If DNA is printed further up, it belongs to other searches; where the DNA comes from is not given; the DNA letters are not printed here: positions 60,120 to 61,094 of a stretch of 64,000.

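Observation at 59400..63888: Signalling cluster USP - receiver - receiver::His-less DHp - GAF/PAS hybrid kinase - HDOD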

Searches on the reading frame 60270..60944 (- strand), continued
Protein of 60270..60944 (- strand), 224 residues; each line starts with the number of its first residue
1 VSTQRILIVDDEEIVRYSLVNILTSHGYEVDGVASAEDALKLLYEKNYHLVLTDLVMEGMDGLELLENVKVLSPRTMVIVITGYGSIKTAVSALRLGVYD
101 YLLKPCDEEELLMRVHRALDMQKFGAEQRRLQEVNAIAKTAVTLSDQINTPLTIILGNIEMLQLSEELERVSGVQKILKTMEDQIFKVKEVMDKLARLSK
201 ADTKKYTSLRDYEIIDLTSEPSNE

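Call 34: predict_structure(alignment_id=A2)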
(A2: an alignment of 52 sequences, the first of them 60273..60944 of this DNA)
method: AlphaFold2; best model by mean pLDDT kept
length: 224 residues; sequences in the alignment: 52
mean_pLDDT: 84.9   pTM: 0.65
mean pLDDT of the five models: 84.9, 84.1, 82.5, 81.8, 80.9
residues with pLDDT >= 90: 104; 70-90: 90; 50-70: 23; < 50: 7
segments of 3 or more residues with pLDDT < 50: 220-224
pLDDT, mean of each block of 10 residues (from residue 1): 86 94 96 95 94 89 90 92 76 87 90 94 87 83 84 91 86 90 89 77 59 61 36
secondary structure, 60 per line:
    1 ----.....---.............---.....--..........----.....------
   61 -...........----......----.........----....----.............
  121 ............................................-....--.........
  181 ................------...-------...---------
elements in order: E5-9 H13-25 E29-33 H36-45 E50-54 H62-72 E77-82 H87-95 E100-103 H108-164 H166-169 H172-196 E203-205 E213-215

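Call 39: fold_search(model_id=the predicted structure, library=pdb)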
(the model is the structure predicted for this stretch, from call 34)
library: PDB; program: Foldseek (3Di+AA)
matches with E <= 10: 1668; with E <= 0.001: 635
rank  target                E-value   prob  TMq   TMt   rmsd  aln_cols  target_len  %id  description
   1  1zy2_A                2.9e-12  1.00  0.55  0.87   0.9       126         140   40  Crystal structure of the phosphorylated receiver domain of the transcription regulator NtrC1 from Aquifex aeolicus (released 2005-08-16)
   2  3crn_A                9.4e-12  1.00  0.55  0.95   0.9       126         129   35  Crystal structure of response regulator receiver domain protein (CheY-like) from Methanospirillum hungatei JF-1 (released 2008-04-22)
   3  4l4u                  2.1e-11  1.00  0.55  0.32   1.8       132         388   39  Crystal structure of construct containing A. aeolicus NtrC1 receiver, central and DNA binding domains (released 2013-08-28)
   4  3crn_B                2.2e-11  1.00  0.54  0.96   0.9       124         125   36  Crystal structure of response regulator receiver domain protein (CheY-like) from Methanospirillum hungatei JF-1 (released 2008-04-22)
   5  5m7p_A                2.4e-11  1.00  0.56  0.29   5.1       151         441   33  Crystal structure of NtrX from Brucella abortus in complex with ADP processed with the CrystalDirect automated mountin (released 2017-01-25)
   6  1zy2_B                2.5e-11  1.00  0.54  0.96   0.9       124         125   40  Crystal structure of the phosphorylated receiver domain of the transcription regulator NtrC1 from Aquifex aeolicus (released 2005-08-16)
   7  7pv7_A                2.7e-11  1.00  0.50  0.22  13.9       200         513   26  Crystal structure of dimeric Porphyromonas gingivalis PorX, a type 9 secretion system response regulator. (released 2022-12-14)
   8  4d6y_A                3.2e-11  1.00  0.50  0.92   0.9       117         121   38  Crystal structure of the receiver domain of NtrX from Brucella abortus in complex with beryllofluoride and magnesium (released 2015-07-08)
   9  7pvk_A                3.6e-11  1.00  0.51  0.22  13.5       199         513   23  X-ray structure of dimeric PorX (T272A mutant), in complex with pGpG. (released 2022-12-14)
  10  7pva_B                3.9e-11  1.00  0.50  0.23  13.9       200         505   26  1.9 Angstrom crystal structure of dimeric PorX, co-crystallized in the presence of zinc (released 2022-12-14)
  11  7pva_D                3.9e-11  1.00  0.50  0.23  14.1       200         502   26  1.9 Angstrom crystal structure of dimeric PorX, co-crystallized in the presence of zinc (released 2022-12-14)
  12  3jte                  4.1e-11  1.00  0.52  0.90   1.4       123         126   28  Crystal structure of response regulator receiver domain Protein from clostridium thermocellum (released 2009-09-22)
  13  5xso                  4.4e-11  1.00  0.51  0.57  11.3       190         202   23  Crystal structure of full-length FixJ from B. japonicum crystallized in space group C2221 (released 2018-05-23)
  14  5xt2_B                4.6e-11  1.00  0.52  0.57  10.1       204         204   24  Crystal structures of full-length FixJ from B. japonicum crystallized in space group P212121 (released 2018-05-23)
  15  8p6f_A                5.9e-11  1.00  0.52  0.24  15.8       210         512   23  Crystal structure of PorX-Fj (released 2024-04-03)
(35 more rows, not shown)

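Call 64: search_protein_families(library=pfam, proteins=[L007:80-1147:+], max_evalue=0.01)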
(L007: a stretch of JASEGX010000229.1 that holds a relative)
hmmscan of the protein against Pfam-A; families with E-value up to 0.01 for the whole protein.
L007:80-1147:+ (356 aa): 3 families
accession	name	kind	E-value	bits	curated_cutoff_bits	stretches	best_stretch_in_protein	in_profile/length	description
PF00072.30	Response_reg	-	8.6e-29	100.4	30.2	1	9-118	1-110/111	Response regulator receiver domain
PF02518.31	HATPase_c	-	1e-19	71.5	26.4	1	251-348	9-107/111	Histidine kinase-, DNA gyrase B-, and HSP90-like ATPase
PF14501.12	HATPase_c_5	-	0.0029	17.9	22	1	250-337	8-91/102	GHKL domain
